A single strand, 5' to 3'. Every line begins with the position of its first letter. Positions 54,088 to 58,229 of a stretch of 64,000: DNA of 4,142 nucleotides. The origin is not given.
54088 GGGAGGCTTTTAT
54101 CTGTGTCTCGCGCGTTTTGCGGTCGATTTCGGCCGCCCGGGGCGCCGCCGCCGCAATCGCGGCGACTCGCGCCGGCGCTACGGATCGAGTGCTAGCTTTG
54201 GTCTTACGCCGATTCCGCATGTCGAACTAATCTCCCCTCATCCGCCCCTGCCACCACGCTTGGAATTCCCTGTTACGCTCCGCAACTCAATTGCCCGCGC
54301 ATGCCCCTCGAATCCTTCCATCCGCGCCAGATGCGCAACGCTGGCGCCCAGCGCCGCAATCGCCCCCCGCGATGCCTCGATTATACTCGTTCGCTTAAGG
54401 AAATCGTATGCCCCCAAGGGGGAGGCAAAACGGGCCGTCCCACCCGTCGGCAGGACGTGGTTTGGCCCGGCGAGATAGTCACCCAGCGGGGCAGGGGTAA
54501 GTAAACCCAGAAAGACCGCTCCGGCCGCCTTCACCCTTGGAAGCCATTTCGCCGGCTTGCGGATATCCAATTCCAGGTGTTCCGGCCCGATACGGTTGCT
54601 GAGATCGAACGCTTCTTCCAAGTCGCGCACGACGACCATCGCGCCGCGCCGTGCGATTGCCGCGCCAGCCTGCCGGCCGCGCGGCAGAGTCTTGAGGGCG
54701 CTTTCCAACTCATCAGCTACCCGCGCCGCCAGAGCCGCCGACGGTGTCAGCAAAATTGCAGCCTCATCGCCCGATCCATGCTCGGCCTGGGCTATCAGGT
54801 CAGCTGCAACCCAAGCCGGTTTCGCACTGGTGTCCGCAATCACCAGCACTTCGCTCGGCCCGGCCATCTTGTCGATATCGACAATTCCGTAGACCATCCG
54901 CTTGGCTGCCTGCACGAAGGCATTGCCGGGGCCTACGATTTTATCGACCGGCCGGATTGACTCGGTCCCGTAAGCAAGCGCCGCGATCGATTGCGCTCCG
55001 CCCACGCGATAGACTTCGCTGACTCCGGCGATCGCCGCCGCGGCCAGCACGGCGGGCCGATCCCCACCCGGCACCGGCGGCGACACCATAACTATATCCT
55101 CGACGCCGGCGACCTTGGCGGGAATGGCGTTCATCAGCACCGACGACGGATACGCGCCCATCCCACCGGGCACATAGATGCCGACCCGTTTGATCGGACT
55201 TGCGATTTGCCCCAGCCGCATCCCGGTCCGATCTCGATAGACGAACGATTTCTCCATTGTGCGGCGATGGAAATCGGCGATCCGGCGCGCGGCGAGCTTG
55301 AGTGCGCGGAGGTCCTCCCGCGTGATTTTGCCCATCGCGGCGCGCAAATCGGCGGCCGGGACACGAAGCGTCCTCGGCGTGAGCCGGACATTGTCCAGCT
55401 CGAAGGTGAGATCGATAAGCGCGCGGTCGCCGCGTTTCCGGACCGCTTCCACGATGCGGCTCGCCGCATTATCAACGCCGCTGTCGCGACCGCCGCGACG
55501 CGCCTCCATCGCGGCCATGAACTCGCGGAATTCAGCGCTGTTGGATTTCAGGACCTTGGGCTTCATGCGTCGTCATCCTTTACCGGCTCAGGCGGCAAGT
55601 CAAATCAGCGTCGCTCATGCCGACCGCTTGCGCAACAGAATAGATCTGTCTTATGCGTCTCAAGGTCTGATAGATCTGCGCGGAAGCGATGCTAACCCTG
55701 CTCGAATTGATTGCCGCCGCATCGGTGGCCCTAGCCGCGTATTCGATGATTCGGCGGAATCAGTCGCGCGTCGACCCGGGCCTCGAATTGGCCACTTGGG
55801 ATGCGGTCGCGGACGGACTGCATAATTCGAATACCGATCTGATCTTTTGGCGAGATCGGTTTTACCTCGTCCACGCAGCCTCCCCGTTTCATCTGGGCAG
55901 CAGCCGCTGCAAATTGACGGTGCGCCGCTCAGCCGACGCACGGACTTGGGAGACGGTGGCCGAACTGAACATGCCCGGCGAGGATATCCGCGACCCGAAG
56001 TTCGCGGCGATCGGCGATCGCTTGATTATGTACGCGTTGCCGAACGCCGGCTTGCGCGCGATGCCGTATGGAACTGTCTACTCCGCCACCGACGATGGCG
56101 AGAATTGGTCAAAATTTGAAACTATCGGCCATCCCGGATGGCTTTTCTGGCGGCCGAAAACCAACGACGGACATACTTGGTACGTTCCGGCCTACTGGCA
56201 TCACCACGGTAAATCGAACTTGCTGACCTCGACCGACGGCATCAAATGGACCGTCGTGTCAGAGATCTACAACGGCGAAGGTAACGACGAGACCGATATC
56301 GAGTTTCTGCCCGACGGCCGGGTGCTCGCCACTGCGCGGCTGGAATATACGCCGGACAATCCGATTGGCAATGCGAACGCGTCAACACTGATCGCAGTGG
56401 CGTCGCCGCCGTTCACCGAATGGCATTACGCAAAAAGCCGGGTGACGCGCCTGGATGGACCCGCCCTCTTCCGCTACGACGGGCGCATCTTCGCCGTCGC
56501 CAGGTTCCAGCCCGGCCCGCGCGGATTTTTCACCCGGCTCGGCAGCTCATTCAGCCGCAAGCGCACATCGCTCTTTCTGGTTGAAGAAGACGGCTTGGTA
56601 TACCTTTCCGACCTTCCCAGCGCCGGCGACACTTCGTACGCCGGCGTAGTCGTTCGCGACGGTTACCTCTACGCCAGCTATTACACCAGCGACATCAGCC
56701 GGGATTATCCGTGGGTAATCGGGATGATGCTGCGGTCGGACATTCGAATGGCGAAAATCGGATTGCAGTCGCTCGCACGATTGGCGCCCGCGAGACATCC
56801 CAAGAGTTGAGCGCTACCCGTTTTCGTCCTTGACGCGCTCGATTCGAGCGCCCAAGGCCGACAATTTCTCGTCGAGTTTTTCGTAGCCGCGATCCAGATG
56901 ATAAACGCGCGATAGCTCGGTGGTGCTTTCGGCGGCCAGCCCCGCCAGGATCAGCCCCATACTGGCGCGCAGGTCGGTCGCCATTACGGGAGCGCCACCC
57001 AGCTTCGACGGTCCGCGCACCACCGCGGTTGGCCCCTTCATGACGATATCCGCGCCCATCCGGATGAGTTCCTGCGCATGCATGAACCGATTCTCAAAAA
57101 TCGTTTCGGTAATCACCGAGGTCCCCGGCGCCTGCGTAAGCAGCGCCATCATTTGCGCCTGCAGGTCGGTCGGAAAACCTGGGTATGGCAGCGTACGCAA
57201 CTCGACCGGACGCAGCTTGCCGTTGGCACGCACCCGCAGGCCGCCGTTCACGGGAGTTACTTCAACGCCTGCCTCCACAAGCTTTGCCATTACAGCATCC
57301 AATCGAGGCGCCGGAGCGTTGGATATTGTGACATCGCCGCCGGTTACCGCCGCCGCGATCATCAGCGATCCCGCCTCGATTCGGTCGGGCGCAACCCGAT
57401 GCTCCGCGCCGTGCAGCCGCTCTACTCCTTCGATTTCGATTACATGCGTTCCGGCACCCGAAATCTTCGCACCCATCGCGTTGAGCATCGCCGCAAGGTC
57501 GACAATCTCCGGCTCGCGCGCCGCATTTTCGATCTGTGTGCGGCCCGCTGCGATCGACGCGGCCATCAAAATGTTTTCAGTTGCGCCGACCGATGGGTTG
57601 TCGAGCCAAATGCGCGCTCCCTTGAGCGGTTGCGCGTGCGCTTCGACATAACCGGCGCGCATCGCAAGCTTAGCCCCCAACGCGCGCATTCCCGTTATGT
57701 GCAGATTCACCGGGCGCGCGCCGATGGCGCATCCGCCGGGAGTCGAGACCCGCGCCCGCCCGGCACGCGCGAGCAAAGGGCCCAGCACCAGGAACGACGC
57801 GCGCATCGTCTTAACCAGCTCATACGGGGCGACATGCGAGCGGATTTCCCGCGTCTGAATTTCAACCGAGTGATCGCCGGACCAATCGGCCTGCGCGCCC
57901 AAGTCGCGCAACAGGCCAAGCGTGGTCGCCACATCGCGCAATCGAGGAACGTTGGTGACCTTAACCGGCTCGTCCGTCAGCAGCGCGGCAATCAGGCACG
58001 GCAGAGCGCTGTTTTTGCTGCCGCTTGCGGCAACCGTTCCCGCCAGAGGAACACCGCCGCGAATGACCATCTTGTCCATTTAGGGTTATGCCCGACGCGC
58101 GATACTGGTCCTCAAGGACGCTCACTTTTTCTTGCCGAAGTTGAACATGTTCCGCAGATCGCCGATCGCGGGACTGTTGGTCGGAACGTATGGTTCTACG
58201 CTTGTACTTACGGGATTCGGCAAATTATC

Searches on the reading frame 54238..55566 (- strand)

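Call 69: search_protein_families(library=pfam, proteins=[window:54238-55566:-], max_evalue=0.00001)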
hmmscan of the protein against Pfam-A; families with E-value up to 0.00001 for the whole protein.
window:54238-55566:- (442 aa): 1 family
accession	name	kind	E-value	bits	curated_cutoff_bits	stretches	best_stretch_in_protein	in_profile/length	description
PF00815.25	Histidinol_dh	-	2.6e-156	521.2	27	1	26-429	6-410/411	Histidinol dehydrogenase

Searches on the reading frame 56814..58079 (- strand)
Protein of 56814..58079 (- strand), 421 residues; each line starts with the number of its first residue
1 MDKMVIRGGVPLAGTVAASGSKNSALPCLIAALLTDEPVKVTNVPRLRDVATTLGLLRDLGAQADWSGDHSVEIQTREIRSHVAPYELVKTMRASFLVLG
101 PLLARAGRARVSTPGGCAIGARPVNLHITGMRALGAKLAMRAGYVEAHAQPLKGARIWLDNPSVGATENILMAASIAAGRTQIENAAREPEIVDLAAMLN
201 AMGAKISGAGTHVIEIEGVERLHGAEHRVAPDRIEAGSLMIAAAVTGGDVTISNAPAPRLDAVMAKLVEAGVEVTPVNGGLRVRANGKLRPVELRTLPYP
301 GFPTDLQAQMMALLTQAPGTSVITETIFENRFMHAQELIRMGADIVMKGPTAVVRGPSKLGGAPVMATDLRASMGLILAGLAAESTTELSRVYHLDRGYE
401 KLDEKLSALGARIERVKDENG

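Call 69: search_protein_families(library=pfam, proteins=[window:56814-58079:-], max_evalue=0.00001)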
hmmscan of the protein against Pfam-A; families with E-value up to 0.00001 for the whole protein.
window:56814-58079:- (421 aa): 1 family
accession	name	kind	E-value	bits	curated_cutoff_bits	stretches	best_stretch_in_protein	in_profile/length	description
PF00275.25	EPSP_synthase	-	6.1e-109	364.9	22.8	1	7-406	2-417/417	EPSP synthase (3-phosphoshikimate 1-carboxyvinyltransferase)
